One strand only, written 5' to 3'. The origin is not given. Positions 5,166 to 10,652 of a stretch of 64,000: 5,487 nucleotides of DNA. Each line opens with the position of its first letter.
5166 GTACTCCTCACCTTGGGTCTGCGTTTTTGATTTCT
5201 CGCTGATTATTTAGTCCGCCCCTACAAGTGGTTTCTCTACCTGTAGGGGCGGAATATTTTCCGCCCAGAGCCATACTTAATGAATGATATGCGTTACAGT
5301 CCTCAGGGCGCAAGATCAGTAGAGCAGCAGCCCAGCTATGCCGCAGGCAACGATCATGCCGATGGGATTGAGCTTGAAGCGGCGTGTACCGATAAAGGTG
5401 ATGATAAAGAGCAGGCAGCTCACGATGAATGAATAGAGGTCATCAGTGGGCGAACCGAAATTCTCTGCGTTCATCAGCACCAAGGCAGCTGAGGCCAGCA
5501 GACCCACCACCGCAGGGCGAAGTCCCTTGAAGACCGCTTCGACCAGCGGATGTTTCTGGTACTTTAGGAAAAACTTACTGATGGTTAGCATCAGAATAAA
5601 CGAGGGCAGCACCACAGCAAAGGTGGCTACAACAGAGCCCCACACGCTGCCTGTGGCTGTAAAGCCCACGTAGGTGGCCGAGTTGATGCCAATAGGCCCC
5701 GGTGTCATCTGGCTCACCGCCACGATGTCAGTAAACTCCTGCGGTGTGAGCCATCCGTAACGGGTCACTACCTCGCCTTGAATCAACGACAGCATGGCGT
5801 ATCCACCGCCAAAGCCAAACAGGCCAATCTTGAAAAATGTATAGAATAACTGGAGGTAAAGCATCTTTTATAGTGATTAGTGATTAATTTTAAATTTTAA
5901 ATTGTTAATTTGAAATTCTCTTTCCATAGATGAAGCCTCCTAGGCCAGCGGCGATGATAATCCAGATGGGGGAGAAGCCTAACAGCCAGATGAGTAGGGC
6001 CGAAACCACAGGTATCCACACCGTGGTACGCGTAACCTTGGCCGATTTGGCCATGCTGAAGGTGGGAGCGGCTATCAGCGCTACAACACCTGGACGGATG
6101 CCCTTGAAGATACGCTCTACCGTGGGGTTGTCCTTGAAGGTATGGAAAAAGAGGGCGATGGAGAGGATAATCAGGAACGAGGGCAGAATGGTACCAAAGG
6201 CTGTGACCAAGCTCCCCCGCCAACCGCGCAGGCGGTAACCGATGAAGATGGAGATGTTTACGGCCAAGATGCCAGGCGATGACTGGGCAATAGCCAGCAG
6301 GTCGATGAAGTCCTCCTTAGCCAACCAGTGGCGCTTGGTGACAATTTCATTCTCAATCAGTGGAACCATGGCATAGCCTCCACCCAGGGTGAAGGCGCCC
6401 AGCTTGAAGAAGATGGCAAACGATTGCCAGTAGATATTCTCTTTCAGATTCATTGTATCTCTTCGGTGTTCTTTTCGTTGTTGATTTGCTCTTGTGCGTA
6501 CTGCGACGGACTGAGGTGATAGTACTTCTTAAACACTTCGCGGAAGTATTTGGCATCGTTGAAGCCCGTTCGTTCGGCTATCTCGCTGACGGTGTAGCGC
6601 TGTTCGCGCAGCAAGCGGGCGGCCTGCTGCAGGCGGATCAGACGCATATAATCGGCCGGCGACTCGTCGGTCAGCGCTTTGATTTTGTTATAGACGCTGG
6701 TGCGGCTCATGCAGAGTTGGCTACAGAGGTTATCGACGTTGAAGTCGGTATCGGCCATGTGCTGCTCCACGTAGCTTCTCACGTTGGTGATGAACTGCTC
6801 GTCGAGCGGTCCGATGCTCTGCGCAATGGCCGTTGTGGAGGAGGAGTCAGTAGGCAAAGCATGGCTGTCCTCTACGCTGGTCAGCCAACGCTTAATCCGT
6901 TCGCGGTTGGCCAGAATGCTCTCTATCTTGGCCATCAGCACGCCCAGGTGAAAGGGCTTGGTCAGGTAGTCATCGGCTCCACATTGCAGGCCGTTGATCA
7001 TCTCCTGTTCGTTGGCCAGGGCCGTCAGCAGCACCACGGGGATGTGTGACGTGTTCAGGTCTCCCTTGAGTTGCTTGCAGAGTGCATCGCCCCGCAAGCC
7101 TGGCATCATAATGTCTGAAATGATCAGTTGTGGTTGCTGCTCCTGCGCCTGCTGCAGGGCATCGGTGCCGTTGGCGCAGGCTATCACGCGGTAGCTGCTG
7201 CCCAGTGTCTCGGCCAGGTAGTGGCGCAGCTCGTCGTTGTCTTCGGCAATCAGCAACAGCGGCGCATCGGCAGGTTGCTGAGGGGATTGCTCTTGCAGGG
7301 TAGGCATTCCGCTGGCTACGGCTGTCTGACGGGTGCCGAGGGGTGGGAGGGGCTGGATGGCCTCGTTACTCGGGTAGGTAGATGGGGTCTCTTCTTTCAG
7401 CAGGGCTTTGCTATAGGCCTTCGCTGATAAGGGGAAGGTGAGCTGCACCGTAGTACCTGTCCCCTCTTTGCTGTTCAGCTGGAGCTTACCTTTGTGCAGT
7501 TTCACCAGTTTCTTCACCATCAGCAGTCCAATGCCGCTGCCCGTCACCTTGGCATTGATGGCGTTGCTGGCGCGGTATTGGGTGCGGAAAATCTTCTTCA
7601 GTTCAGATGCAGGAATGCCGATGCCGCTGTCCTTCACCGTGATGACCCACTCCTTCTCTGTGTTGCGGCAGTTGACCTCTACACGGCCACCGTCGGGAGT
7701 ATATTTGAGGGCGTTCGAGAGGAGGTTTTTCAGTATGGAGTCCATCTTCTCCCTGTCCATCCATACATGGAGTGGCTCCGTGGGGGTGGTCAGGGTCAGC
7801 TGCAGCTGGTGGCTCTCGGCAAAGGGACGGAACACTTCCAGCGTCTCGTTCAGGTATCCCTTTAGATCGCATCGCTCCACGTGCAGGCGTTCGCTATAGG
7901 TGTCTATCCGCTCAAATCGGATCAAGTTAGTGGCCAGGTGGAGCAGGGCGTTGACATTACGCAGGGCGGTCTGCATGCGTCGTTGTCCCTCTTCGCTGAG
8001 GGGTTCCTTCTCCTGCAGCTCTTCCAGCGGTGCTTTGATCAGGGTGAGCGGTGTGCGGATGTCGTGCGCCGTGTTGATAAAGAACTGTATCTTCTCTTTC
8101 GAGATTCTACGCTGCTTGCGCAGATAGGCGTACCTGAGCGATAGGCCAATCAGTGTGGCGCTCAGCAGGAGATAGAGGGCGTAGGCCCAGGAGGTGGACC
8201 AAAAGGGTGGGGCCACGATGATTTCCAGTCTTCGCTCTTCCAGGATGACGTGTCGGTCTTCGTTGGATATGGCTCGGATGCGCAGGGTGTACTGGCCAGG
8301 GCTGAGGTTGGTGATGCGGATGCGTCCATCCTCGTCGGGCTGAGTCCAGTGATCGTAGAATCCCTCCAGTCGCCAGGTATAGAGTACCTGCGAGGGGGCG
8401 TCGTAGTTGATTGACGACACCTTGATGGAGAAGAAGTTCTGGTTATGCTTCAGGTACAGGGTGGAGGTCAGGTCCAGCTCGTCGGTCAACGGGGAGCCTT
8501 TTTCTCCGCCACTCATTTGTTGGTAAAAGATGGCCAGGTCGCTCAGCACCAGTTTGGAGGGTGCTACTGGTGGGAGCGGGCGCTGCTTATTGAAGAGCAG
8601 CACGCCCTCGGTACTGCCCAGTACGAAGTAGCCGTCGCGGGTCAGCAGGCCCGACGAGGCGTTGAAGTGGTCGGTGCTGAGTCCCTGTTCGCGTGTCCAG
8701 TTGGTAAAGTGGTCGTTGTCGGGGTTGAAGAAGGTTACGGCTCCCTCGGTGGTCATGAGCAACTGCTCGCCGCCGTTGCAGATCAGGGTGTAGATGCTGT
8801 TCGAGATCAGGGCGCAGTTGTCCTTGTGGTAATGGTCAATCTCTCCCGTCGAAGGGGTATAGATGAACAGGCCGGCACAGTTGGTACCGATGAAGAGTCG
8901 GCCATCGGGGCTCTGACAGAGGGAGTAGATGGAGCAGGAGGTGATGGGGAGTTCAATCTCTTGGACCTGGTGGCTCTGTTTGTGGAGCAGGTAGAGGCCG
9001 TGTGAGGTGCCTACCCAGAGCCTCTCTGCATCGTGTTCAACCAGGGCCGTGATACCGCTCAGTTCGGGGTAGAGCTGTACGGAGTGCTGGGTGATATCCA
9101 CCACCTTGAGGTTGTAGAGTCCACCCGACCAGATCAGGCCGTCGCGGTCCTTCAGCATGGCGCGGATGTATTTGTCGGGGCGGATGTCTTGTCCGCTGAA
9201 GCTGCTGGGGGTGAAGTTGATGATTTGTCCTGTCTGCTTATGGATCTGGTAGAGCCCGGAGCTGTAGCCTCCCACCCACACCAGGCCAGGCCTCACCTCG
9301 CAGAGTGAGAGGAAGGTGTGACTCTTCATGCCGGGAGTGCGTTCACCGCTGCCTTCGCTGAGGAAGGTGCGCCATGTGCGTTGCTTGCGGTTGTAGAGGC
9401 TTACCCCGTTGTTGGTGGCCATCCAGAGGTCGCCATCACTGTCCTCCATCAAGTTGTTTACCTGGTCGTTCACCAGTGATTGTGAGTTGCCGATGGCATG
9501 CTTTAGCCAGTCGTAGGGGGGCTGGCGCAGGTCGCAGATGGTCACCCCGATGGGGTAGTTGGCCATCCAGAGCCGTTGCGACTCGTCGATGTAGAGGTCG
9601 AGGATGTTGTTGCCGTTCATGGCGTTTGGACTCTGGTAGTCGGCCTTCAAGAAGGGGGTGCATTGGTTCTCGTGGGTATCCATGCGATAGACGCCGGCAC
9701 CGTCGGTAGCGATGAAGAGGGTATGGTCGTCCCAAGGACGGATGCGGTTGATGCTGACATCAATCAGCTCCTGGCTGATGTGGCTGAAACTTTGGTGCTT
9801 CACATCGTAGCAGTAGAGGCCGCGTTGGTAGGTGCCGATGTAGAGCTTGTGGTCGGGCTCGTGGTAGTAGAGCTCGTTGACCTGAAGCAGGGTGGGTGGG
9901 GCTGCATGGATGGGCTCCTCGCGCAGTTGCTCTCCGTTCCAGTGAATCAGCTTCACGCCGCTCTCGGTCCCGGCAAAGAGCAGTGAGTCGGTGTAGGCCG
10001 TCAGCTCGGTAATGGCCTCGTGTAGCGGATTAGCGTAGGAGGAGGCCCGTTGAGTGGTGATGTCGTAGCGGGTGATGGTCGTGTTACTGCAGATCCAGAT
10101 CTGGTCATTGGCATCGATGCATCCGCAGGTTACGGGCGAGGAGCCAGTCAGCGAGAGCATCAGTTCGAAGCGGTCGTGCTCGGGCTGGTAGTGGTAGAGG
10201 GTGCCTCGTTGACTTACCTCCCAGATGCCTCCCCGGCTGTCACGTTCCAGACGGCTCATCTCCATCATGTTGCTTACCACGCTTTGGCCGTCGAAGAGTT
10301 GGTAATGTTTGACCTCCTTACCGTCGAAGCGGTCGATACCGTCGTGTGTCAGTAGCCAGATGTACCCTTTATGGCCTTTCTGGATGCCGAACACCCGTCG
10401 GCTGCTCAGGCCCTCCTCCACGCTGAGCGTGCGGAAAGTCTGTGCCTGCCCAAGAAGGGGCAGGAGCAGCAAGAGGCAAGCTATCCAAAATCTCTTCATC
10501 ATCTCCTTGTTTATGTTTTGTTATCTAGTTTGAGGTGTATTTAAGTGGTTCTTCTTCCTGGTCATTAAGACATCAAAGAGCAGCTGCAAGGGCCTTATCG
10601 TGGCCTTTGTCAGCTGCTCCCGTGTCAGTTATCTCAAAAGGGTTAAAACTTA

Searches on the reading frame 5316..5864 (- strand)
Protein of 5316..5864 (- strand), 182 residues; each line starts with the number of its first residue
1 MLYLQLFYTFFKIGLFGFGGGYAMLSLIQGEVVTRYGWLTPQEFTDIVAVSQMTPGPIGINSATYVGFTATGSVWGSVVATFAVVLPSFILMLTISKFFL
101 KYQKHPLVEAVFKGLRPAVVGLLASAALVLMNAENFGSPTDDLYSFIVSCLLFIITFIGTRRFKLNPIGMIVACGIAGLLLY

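Call 16: search_protein_families(library=pfam, proteins=[window:5316-5864:-], max_evalue=0.01)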
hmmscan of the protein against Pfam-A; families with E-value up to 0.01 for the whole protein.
window:5316-5864:- (182 aa): 1 family
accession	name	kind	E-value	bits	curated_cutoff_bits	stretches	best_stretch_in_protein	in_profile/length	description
PF02417.20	Chromate_transp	-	6.2e-56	189.4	28.6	1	4-179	1-166/166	Chromate transporter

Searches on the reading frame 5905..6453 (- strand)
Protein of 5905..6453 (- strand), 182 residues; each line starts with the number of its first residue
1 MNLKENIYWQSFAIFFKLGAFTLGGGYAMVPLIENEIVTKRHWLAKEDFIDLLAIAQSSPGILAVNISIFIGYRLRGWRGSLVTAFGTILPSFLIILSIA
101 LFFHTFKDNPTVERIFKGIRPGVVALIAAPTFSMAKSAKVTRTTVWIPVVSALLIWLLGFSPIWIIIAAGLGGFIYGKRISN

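Call 16: search_protein_families(library=pfam, proteins=[window:5905-6453:-], max_evalue=0.01)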
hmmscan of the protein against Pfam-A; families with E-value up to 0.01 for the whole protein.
window:5905-6453:- (182 aa): 1 family
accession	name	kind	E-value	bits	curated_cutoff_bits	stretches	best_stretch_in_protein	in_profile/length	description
PF02417.20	Chromate_transp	-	1.1e-53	182.1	28.6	1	9-174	1-166/166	Chromate transporter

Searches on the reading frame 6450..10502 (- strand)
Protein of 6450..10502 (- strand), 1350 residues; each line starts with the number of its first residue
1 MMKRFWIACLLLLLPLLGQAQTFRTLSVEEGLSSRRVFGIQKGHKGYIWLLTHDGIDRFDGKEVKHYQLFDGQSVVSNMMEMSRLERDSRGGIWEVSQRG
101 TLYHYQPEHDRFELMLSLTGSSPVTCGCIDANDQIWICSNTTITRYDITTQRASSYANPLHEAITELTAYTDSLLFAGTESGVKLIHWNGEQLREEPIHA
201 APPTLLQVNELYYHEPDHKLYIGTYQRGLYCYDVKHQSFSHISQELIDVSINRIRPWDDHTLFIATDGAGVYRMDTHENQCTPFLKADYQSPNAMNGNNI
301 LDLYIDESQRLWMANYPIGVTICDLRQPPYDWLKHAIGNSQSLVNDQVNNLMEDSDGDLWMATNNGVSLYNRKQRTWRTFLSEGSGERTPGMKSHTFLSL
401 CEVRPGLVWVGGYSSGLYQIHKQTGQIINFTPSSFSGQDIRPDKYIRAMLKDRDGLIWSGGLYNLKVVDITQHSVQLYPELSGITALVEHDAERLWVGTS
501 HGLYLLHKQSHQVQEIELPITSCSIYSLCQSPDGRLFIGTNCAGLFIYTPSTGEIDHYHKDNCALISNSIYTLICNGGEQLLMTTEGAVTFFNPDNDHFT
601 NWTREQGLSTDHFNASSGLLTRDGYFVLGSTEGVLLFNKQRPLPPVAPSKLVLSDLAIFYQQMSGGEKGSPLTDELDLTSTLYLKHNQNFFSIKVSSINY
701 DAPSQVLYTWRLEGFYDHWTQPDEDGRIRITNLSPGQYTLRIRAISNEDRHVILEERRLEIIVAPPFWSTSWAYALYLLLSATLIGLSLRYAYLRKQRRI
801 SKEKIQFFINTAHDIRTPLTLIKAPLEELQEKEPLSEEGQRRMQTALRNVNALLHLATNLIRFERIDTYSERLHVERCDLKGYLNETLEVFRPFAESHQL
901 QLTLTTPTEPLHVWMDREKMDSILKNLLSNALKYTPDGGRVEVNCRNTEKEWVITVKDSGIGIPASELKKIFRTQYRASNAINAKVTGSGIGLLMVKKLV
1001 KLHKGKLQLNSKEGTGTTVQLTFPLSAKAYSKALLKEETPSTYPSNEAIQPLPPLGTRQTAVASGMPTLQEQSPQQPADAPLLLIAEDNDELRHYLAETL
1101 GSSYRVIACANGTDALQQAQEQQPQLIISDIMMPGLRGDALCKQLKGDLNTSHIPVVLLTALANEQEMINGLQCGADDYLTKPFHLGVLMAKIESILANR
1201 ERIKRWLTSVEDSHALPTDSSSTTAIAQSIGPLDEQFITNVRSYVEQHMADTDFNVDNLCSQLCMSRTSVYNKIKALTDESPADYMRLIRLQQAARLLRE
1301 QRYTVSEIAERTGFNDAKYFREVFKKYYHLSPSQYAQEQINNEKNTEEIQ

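Call 16: search_protein_families(library=pfam, proteins=[window:6450-10502:-], max_evalue=0.01)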
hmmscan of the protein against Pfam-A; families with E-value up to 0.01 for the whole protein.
window:6450-10502:- (1350 aa): 11 families
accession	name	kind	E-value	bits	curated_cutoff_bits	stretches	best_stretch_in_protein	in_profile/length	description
PF02518.31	HATPase_c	-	1e-26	94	26.4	1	916-1026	2-110/111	Histidine kinase-, DNA gyrase B-, and HSP90-like ATPase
PF07494.17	Reg_prop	-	6.8e-25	84.4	20.4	1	342-365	1-24/24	Two component regulator propeller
PF00072.30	Response_reg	-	8.3e-24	84.3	30.2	1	1084-1193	2-110/111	Response regulator receiver domain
PF12833.13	HTH_18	-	2.9e-20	72.8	33.6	1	1259-1337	1-79/80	Helix-turn-helix domain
PF07495.19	Y_Y_Y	-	1.3e-13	51.1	26.6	1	699-763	1-64/65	Y_Y_Y domain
PF00165.29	HTH_AraC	-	2.2e-10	40.8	26.6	1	1301-1335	7-40/42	Bacterial regulatory helix-turn-helix proteins, AraC family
PF00512.31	HisKA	-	1.1e-09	38.7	26.9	1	804-867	2-64/66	His Kinase A (phospho-acceptor) domain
PF08450.18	SGL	-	9.9e-06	25.8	26.3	0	477-541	36-104/246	SMP-30/Gluconolactonase/LRE-like region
PF13581.12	HATPase_c_2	-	4.8e-05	23.8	27.4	1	927-1022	39-126/127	Histidine kinase-like ATPase domain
PF13589.12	HATPase_c_3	-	0.0012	19.3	25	1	922-993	5-77/137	Histidine kinase-, DNA gyrase B-, and HSP90-like ATPase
PF08279.18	HTH_11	-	0.0071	16.6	25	0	1251-1279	13-41/55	HTH domain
